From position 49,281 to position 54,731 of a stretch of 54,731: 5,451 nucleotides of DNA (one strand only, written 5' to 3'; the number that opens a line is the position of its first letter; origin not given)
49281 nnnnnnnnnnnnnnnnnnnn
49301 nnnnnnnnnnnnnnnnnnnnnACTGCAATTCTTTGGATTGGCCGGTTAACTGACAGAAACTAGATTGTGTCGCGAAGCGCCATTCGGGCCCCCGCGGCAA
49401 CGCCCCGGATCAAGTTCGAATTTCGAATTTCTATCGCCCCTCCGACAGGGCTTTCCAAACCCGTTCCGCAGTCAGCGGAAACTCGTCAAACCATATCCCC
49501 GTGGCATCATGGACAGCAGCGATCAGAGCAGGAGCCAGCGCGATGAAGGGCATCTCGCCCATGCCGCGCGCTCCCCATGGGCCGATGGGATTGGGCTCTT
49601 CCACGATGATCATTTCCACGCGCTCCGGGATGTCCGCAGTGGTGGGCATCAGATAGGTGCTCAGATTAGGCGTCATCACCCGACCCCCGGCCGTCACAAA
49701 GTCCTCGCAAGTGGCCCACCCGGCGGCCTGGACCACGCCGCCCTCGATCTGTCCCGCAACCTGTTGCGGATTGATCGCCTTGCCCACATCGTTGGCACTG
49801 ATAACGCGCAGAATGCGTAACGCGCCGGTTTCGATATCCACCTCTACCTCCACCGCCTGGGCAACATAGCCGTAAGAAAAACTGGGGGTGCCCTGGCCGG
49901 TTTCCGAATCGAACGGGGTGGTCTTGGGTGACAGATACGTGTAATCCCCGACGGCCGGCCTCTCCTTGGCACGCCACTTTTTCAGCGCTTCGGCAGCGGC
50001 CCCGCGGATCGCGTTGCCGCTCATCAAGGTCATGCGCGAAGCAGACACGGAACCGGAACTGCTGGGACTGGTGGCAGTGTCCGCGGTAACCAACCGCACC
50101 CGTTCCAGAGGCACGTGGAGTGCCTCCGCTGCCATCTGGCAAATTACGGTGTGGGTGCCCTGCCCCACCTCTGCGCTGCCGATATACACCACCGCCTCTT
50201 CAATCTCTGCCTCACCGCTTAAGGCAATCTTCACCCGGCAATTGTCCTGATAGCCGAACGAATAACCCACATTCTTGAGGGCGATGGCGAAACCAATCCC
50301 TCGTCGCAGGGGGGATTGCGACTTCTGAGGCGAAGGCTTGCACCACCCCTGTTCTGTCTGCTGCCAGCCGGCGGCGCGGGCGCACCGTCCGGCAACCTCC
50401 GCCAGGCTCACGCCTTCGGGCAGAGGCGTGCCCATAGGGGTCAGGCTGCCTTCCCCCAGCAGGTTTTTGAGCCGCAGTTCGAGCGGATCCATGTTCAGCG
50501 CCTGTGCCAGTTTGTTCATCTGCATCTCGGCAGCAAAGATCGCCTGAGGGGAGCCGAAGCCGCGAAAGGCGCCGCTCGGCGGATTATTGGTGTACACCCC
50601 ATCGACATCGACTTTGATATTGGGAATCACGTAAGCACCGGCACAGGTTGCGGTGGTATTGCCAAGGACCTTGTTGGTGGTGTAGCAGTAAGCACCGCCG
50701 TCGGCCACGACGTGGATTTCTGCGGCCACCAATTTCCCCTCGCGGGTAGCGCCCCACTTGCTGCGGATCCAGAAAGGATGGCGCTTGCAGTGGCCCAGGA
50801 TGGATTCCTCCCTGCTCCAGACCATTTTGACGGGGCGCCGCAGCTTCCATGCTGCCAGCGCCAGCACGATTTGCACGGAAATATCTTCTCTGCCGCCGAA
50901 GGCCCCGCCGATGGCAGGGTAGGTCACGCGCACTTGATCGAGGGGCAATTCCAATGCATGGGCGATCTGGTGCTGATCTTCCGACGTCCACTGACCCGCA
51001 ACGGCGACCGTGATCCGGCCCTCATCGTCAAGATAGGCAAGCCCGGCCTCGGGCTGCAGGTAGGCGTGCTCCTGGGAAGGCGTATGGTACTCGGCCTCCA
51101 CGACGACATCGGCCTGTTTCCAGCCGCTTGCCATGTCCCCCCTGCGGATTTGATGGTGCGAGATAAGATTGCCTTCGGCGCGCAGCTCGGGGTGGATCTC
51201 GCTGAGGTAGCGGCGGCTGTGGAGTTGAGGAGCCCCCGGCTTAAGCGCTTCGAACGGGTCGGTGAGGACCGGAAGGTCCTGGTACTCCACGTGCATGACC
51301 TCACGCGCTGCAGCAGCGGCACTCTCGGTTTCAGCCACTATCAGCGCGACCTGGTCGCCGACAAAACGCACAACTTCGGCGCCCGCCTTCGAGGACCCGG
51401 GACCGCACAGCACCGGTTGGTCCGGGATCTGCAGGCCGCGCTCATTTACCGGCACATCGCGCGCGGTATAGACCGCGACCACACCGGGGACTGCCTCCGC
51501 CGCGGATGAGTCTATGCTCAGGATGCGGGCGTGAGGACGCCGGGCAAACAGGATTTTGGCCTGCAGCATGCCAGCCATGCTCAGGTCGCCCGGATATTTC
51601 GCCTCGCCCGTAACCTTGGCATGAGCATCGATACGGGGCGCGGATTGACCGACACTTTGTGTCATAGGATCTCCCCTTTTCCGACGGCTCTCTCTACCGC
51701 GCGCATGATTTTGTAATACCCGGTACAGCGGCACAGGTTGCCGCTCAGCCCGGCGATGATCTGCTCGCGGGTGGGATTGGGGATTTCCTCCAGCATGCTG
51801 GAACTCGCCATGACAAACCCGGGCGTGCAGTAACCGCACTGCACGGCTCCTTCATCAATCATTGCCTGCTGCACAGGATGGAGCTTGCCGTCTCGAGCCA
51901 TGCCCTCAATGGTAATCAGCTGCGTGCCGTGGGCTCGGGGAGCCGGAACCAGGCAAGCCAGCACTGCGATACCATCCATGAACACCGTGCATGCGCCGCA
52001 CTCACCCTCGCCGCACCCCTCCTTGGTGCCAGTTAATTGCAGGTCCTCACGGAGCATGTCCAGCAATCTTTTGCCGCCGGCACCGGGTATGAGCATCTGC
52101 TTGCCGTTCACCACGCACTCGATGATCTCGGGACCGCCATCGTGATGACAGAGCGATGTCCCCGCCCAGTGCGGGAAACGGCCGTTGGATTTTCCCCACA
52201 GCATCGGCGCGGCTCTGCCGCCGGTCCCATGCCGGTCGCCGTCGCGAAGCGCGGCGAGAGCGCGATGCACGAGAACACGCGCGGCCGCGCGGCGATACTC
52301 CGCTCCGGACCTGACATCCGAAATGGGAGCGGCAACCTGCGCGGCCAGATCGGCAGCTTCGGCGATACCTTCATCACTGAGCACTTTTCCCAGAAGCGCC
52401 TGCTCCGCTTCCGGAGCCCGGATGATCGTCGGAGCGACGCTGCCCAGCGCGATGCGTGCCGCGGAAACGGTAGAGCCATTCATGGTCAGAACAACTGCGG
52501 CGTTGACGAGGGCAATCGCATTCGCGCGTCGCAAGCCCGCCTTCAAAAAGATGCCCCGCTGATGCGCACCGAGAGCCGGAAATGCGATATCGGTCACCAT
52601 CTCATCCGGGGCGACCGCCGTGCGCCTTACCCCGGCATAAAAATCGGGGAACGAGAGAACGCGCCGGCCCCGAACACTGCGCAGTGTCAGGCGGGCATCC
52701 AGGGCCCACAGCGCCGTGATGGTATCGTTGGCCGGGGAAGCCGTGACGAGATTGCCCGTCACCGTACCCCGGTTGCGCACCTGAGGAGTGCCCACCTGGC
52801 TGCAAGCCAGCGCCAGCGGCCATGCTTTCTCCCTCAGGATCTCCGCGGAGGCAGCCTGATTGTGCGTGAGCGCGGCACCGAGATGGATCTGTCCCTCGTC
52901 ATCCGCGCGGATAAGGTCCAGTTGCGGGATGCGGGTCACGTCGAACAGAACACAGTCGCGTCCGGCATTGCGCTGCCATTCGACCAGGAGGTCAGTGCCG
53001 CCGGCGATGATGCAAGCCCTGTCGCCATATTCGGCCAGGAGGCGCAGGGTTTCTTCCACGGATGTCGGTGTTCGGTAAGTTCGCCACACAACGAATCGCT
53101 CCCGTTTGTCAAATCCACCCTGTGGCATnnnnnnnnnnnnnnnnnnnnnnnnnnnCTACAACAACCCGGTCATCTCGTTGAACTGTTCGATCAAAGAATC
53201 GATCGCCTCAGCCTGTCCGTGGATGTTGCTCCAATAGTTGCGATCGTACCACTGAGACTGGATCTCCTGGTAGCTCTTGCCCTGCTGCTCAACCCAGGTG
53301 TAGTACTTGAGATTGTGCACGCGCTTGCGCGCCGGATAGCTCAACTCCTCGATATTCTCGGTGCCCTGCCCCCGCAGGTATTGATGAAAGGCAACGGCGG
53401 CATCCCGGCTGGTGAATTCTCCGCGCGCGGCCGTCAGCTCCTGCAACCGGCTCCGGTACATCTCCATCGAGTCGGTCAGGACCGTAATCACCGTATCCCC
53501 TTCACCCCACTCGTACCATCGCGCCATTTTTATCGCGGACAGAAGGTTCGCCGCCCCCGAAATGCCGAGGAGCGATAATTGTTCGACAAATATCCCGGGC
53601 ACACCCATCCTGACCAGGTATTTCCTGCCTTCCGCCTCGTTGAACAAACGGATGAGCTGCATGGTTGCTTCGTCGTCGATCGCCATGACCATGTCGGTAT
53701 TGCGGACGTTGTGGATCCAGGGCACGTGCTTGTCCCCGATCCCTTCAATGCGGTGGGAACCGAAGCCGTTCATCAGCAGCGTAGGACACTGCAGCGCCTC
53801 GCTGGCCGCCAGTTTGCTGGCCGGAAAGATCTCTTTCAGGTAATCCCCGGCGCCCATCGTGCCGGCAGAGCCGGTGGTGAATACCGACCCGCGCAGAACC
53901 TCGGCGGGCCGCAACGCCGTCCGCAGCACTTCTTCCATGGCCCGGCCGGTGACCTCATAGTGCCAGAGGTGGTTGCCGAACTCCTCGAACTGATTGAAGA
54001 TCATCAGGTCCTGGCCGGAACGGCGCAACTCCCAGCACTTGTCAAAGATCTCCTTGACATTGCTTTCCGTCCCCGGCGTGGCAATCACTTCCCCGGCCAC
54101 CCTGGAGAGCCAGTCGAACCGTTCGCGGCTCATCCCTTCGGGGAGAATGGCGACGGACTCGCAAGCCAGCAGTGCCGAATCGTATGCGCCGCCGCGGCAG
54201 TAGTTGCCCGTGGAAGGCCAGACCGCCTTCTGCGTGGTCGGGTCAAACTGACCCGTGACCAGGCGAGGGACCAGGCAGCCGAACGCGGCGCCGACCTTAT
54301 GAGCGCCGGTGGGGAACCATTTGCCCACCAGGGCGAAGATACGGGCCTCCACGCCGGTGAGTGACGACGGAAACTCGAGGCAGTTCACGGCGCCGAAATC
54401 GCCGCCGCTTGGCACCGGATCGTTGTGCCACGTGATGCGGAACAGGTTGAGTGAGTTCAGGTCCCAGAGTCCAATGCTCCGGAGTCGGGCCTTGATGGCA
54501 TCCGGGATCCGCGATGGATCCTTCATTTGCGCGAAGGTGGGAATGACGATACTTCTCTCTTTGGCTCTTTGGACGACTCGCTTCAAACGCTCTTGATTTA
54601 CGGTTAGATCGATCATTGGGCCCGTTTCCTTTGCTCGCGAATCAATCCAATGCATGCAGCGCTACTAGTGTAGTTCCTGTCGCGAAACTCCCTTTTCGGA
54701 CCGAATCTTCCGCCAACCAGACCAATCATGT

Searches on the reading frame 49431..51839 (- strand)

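Call 10: search_protein_families(library=pfam, proteins=[window:49431-51839:-])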
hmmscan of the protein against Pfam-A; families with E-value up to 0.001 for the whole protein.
window:49431-51839:- (802 aa): 3 families
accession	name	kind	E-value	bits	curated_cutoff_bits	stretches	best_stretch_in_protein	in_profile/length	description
PF02738.23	MoCoBD_1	-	8.9e-81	271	27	1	222-460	6-244/244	Molybdopterin cofactor-binding domain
PF20256.3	MoCoBD_2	-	5.2e-60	203.8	27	2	635-738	185-283/283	Molybdopterin cofactor-binding domain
PF01315.27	Ald_Xan_dh_C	-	9.2e-23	81.1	31.3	1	77-190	1-110/110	Aldehyde oxidase and xanthine dehydrogenase, a/b hammerhead domain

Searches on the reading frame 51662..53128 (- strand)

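Call 10: search_protein_families(library=pfam, proteins=[window:51662-53128:-])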
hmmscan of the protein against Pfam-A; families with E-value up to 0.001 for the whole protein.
window:51662-53128:- (488 aa): 5 families
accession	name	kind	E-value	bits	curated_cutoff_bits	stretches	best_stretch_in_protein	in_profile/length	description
PF00941.27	FAD_binding_5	-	1.2e-41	142.8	27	1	18-185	5-169/170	FAD binding domain in molybdopterin dehydrogenase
PF01799.25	Fer2_2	-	1.9e-31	108.5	30.3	1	406-479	1-75/75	[2Fe-2S] binding domain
PF03450.22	CO_deh_flav_C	-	3e-27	95.2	25.5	1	196-292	4-100/102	CO dehydrogenase flavoprotein C-terminal domain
PF00111.32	Fer2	-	1.1e-05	25.8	21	1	340-385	3-48/77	2Fe-2S iron-sulfur cluster binding domain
PF13085.11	Fer2_3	-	4.1e-05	24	27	1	370-411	50-90/107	2Fe-2S iron-sulfur cluster binding domain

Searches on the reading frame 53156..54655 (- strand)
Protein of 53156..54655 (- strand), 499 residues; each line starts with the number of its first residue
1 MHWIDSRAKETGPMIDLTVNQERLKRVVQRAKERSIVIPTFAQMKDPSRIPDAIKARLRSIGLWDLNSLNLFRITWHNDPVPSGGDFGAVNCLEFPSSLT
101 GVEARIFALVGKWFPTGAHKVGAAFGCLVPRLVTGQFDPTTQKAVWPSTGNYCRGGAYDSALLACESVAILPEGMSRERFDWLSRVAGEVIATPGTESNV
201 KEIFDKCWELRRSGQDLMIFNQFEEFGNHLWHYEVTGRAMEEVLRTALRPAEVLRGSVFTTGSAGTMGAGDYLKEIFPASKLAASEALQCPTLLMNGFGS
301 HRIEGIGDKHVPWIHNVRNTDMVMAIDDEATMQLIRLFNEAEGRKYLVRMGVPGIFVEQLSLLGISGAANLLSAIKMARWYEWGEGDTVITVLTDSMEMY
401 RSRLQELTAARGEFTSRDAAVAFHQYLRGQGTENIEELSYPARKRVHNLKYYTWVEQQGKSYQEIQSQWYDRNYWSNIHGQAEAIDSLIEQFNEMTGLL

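Call 23: find_encoding_contigs(protein=window:53156-54655:-, flank=10000, max_places=4)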
Protein window:53156-54655:- (499 aa): no gene with exactly this product is on record in the collection.
